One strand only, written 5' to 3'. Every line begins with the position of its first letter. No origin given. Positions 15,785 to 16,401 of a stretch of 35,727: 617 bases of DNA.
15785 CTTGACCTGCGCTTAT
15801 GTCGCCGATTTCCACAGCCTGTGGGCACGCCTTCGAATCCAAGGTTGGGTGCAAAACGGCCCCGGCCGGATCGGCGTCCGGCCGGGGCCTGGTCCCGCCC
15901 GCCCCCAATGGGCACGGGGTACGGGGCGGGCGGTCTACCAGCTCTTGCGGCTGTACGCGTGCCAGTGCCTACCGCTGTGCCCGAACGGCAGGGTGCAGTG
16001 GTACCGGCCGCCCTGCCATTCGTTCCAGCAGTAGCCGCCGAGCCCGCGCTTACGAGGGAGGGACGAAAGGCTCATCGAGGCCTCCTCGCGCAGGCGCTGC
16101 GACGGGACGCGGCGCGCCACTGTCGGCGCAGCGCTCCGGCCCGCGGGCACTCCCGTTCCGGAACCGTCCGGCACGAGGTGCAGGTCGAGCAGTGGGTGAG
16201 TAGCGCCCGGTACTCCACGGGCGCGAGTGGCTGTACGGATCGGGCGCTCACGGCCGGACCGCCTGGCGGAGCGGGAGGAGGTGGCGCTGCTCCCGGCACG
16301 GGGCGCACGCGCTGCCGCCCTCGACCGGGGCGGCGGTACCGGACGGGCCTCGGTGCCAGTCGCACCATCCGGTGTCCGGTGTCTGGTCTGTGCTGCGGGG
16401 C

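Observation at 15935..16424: Three translationally coupled Cys/His-rich micro-ORFs (58, 59 and 46 aa) at the attP-proximal prophage end, mostly invisible to the ORF track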

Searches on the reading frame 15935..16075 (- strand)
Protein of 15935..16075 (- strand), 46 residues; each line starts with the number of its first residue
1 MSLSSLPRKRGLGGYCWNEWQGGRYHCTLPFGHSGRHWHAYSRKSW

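Call 7: search_protein_families(library=pfam, proteins=[window:15935-16075:-], max_evalue=1)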
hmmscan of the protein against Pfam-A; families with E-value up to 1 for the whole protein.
window:15935-16075:- (46 aa): 0 families

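Call 8: search_protein_families(library=phrogs, proteins=[window:15935-16075:-], max_evalue=1)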
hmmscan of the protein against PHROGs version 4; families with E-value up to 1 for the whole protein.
window:15935-16075:- (46 aa): 0 families

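Call 11: search_dna_similar(query=window:15935-16075:-, collection=phages, mode=protein, max_evalue=1, max_rows=40)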
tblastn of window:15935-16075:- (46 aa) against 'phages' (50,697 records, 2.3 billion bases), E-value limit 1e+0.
No match.

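Call 12: find_homologous_proteins(query=window:15935-16075:-, max_evalue=0.01)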
Query window:15935-16075:- (46 aa): 2 proteins with E <= 0.01 among 2 candidates.
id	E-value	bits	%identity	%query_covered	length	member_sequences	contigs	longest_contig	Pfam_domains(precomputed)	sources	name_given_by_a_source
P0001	4.5e-26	107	100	100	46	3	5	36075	-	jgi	jgi:hypothetical protein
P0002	3.6e-18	82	78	100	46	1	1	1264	-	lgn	-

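Call 22: find_encoding_contigs(protein=P0002, flank=10000, max_places=3)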
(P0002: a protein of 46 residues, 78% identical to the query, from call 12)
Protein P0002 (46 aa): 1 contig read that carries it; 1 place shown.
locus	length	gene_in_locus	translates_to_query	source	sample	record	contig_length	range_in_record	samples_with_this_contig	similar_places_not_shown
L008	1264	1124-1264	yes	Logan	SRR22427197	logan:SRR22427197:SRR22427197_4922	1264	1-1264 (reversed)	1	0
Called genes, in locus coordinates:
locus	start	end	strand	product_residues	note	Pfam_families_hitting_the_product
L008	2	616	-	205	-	?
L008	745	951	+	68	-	-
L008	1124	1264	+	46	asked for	?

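Call 23: find_encoding_contigs(protein=P0001, flank=10000, max_places=5)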
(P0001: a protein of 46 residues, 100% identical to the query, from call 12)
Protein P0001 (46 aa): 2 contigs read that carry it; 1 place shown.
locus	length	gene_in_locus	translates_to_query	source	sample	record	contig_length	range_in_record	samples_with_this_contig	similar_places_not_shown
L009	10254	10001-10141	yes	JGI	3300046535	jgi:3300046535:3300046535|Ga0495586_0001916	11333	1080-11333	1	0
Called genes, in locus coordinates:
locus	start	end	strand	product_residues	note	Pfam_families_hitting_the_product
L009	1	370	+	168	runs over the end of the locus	-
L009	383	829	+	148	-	-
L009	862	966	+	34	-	-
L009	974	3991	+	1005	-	-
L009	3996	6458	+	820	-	PF13385:Laminin_G_3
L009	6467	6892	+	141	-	-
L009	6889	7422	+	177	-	-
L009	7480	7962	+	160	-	-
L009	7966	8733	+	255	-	PF01510:Amidase_2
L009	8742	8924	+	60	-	-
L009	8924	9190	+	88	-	-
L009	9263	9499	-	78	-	PF00392:GntR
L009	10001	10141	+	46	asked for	-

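Call 36: search_protein_families(library=padloc, proteins=[window:15935-16075:-], max_evalue=1)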
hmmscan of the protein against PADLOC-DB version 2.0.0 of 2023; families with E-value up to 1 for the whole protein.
window:15935-16075:- (46 aa): 0 families

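Call 37: search_protein_families(library=ncbifam, proteins=[window:15935-16075:-], max_evalue=1)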
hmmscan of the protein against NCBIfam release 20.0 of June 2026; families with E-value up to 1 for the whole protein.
window:15935-16075:- (46 aa): 0 families

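Call 41: search_solved_structures(query=A3, max_evalue=10)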
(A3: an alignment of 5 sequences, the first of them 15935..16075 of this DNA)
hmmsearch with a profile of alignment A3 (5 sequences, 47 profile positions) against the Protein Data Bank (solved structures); distinct sequences matched with E-value up to 10: 0.

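Call 43: find_related_loci(query=A3, collection=viral_contigs, flank=6000)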
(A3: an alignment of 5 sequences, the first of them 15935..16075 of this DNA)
Query A3 (46 aa) in viral_contigs; peptide patterns used: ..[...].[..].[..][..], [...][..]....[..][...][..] (x = any residue, [..] = any of these).
178 stretches matched a pattern; 9 encode a relative of the query (tblastn E <= 1e-3); 9 distinct loci.
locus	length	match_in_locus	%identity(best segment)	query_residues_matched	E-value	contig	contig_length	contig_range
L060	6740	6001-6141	62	1-46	7e-16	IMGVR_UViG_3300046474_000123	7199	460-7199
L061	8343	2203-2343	60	1-46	1e-15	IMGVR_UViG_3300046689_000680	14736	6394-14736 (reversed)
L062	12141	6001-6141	60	1-46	1e-14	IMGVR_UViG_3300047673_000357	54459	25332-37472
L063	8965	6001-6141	51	1-46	7e-12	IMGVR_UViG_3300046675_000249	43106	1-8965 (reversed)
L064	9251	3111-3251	47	1-46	4e-10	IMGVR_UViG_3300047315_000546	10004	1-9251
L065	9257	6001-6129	42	7-46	1e-9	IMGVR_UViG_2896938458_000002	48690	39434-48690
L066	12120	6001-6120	50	10-46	5e-9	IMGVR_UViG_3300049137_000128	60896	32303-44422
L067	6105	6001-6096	53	14-45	1e-8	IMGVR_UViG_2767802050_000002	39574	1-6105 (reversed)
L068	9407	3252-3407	50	1-46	2e-8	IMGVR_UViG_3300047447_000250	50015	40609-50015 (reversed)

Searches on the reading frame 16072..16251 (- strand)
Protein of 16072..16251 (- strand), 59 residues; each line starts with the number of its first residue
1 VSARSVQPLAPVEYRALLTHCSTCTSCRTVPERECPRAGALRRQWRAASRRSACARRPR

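Call 7: search_protein_families(library=pfam, proteins=[window:16072-16251:-], max_evalue=1)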
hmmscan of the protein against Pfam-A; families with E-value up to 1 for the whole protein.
window:16072-16251:- (59 aa): 0 families

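Call 8: search_protein_families(library=phrogs, proteins=[window:16072-16251:-], max_evalue=1)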
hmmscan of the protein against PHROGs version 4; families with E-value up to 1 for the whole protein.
window:16072-16251:- (59 aa): 1 family
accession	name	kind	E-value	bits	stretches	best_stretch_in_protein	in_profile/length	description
phrog_36973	-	unknown function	0.15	12.8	1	34-53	7-26/53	-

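Call 10: search_dna_similar(query=window:16072-16251:-, collection=phages, mode=protein, max_evalue=1, max_rows=40)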
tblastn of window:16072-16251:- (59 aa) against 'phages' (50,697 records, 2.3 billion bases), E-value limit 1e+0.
No match.
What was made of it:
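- Tried and rejected: tblastn of X2 and X3 against 50,697 phage records found no match (calls 10, 11).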

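Call 13: find_homologous_proteins(query=window:16072-16251:-, max_evalue=0.01)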
Query window:16072-16251:- (59 aa): 3 proteins with E <= 0.01 among 3 candidates.
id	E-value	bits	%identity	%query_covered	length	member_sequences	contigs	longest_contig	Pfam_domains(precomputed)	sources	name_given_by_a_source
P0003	1.5e-15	74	63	100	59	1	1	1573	-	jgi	jgi:hypothetical protein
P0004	9.2e-14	68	61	92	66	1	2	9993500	-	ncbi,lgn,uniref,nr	ncbi:hypothetical protein OG266_39435 [Streptomyces sp. NBC_00554]|uniref:hypothetical protein n=1 T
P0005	1.6e-13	67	67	92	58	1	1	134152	-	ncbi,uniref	ncbi:hypothetical protein [Streptomyces sp. NPDC096311]|uniref:hypothetical protein n=1 Tax=Streptom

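Call 16: find_encoding_contigs(protein=P0004, flank=10000, max_places=3)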
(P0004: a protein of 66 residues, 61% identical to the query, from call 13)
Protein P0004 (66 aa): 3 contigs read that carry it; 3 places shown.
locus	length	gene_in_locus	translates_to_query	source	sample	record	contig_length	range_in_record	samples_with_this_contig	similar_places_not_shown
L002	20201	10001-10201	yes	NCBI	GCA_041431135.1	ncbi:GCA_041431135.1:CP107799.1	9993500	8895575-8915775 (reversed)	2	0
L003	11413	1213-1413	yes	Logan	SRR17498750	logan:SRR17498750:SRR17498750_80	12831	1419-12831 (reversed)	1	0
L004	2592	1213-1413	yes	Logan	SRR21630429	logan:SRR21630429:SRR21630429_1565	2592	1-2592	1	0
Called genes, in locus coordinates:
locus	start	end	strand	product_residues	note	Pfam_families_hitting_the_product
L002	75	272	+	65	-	-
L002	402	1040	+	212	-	-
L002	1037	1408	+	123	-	-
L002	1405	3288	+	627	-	PF13155:Toprim_2 (weak), PF13362:Toprim_3, PF13481:AAA_25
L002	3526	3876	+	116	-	-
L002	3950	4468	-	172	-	-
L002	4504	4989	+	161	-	-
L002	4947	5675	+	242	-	-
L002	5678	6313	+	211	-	-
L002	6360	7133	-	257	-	-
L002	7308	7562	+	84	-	-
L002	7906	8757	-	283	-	PF13560:HTH_31, PF19054:DUF5753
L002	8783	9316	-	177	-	PF21806:DUF6879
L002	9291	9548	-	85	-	-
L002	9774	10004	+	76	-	-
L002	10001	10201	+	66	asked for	-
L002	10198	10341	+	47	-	-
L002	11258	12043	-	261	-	-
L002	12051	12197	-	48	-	-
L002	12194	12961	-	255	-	-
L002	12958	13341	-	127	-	PF21848:DUF6907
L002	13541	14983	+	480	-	PF00206:Lyase_1, PF10397:ADSL_C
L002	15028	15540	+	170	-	PF03167:UDG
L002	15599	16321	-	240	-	PF10920:DUF2705 (weak)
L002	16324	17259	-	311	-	PF00005:ABC_tran, PF13304:AAA_21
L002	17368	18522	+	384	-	PF07730:HisKA_3, PF02518:HATPase_c (faint)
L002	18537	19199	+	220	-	PF00072:Response_reg, PF00196:GerE, PF04545:Sigma70_r4 (faint)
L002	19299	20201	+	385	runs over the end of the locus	PF09339:HTH_IclR (weak), PF12802:MarR_2 (faint), PF00480:ROK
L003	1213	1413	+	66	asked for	-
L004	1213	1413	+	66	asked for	-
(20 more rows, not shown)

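Call 17: find_encoding_contigs(protein=P0005, flank=10000, max_places=3)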
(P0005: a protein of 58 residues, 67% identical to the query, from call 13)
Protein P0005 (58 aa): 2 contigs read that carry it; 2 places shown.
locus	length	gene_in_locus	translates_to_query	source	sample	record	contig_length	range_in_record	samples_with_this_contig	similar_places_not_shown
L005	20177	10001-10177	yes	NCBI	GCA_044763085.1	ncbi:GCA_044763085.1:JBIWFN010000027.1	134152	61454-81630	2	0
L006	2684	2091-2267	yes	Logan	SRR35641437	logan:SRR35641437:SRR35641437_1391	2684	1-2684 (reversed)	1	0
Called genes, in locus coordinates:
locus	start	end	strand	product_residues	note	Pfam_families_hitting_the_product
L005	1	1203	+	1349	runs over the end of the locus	PF10145:PhageMin_Tail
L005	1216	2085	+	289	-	PF22768:SPP1_Dit (faint)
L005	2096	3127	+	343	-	-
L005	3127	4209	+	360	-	-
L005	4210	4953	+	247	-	-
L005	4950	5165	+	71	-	-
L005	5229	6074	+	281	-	-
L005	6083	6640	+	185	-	PF16473:Rv2179c-like (weak)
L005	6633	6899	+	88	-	-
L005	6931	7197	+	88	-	-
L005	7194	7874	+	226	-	-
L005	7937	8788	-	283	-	PF13560:HTH_31, PF19054:DUF5753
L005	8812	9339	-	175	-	PF21806:DUF6879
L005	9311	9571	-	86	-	-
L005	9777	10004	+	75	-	-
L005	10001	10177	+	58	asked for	-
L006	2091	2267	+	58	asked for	-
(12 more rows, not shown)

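Call 28: find_related_loci(query=A1, collection=genome_contigs, flank=8000)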
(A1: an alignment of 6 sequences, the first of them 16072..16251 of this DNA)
Query A1 (59 aa) in genome_contigs; peptide patterns used: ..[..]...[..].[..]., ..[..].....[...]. (x = any residue, [..] = any of these).
122 stretches matched a pattern; 3 encode a relative of the query (tblastn E <= 1e-3); 3 distinct loci.
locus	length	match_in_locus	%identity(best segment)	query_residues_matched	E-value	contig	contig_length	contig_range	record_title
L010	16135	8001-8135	78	1-45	5e-23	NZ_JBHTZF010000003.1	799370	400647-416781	Streptomyces sp. NPDC056738 NPDC056738_390_E5.ctg-0003, whole genome shotgun sequence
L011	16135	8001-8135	71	6-50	2e-19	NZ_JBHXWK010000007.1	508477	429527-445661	Streptomyces sp. NPDC127595 NPDC127595_391_F5.ctg-0007, whole genome shotgun sequence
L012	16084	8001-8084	61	28-54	2e-5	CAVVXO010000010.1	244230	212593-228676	MAG: uncultured Alphaproteobacteria bacterium isolate MFD04580.bin.1.117 genome assembly, contig: contig_8479, whole gen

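Call 29: find_related_loci(query=A1, collection=viral_contigs, flank=8000)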
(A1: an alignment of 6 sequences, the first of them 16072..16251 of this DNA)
Query A1 (59 aa) in viral_contigs; peptide patterns used: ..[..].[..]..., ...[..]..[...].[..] (x = any residue, [..] = any of these).
46 stretches matched a pattern; 3 encode a relative of the query (tblastn E <= 1e-3); 3 distinct loci.
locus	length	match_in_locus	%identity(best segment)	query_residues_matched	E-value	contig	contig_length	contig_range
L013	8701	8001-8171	75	1-57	4e-25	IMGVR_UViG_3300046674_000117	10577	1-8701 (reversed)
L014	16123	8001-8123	71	1-41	7e-17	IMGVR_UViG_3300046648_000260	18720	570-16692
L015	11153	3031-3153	71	1-41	7e-17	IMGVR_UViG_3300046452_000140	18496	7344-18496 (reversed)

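Call 36: search_protein_families(library=padloc, proteins=[window:16072-16251:-, L002:9774-10004:+, L002:10001-10201:+, L002:10198-10341:+, L002:9291-9548:-, L002:8783-9316:-, L002:7906-8757:-], max_evalue=1)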
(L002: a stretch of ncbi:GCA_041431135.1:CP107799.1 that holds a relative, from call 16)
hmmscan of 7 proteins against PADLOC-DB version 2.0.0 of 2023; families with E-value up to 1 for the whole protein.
window:16072-16251:- (59 aa): 0 families

L002:9774-10004:+ (76 aa): 1 family
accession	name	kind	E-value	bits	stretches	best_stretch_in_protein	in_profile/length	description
PDLC00419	ThsB1|ThsB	-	0.034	12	1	17-36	98-117/165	TIR-like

L002:10001-10201:+ (66 aa): 0 families

L002:10198-10341:+ (47 aa): 0 families

L002:9291-9548:- (85 aa): 0 families

L002:8783-9316:- (177 aa): 0 families

L002:7906-8757:- (283 aa): 3 families
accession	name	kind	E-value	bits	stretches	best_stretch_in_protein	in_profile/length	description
PDLC02926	HTH_VI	-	1.4e-05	23.3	1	19-94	5-80/92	-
PDLC03947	RmrA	-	0.025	11.4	1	12-61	8-57/383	-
PDLC03954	RmrA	-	0.041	10.8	1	18-61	13-56/380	-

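Call 37: search_protein_families(library=ncbifam, proteins=[window:16072-16251:-, L002:9774-10004:+, L002:10001-10201:+, L002:10198-10341:+, L002:9291-9548:-, L002:8783-9316:-, L002:7906-8757:-], max_evalue=1)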
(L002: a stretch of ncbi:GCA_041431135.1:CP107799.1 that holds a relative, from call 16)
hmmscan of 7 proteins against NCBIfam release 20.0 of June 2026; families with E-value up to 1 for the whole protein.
window:16072-16251:- (59 aa): 0 families

L002:9774-10004:+ (76 aa): 0 families

L002:10001-10201:+ (66 aa): 0 families

L002:10198-10341:+ (47 aa): 0 families

L002:9291-9548:- (85 aa): 0 families

L002:8783-9316:- (177 aa): 0 families

L002:7906-8757:- (283 aa): 5 families
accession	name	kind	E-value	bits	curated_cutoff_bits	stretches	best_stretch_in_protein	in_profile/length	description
NF058600.1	TransRegSco1979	equivalog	5.4e-25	88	350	1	16-275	9-273/280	Sco1979 family transcriptional regulator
TIGR03830.1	CxxCG_CxxCG_HTH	subfamily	0.00059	19.6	61.8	1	13-66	63-116/127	type II TA system antitoxin MqsA family protein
NF041951.1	phage_RstR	subfamily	0.013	15.8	80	1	17-58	4-45/108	RstR family transcriptional repressor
NF007481.0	PRK10072.1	equivalog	0.061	13.8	110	1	12-71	30-89/96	HTH-type transcriptional regulator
TIGR03070.1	couple_hipB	subfamily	0.12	12.3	71.65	1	17-52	4-39/58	type II toxin-antitoxin system Y4mF family antitoxin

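Call 40: search_solved_structures(query=A1, max_evalue=10)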
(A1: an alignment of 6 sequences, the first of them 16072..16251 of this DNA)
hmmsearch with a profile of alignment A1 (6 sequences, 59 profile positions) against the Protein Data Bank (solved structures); distinct sequences matched with E-value up to 10: 5.
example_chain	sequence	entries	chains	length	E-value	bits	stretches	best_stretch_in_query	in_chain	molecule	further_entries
2cr8_A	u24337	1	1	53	0.037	17.1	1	21-55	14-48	Mdm4 protein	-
2eqp_A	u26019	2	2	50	0.24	14.4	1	14-32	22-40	Tumor necrosis factor receptor superfamily member 12A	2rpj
2kmz_A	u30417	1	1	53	0.52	13.4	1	14-33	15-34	Tumor necrosis factor receptor superfamily member 12A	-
8odn_B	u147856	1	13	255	1.3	12.1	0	7-22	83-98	TPR repeat-containing protein PA4299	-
31ox_C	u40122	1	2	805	3.4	10.8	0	13-36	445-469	Acetyl-CoA decarbonylase/synthase complex subunit alpha 2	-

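Call 71: predict_structure(alignment_id=A5)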
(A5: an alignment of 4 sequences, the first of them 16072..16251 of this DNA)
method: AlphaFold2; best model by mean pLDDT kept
length: 59 residues; sequences in the alignment: 4
mean_pLDDT: 60.1   pTM: 0.33
mean pLDDT of the five models: 60.1, 60.0, 59.1, 58.2, 53.4
residues with pLDDT >= 90: 0; 70-90: 1; 50-70: 49; < 50: 9
segments of 3 or more residues with pLDDT < 50: 6-8, 56-59
pLDDT, mean of each block of 10 residues (from residue 1): 50 67 64 62 66 49
secondary structure, 60 per line:
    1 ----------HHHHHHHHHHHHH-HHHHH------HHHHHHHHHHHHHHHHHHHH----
elements in order: H11-23 H25-29 H36-55
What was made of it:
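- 16072..16251 (-): X2 = module B1, 59 aa, pI 11.5. Its invariant motif is H-x3-C-x2-C-x(8-14)-C (x7 in X2 itself). It is predicted to be helical. AlphaFold2 gives three helices at pLDDT 60 (call 71).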

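Call 78: fold_search(model_id=the predicted structure, library=pdb)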
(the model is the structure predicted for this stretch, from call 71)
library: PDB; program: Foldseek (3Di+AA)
matches with E <= 10: 0; with E <= 0.001: 0
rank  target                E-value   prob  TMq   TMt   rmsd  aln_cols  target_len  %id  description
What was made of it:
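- Tried and rejected: Foldseek against the PDB with the X2 model returned zero matches (call 78).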
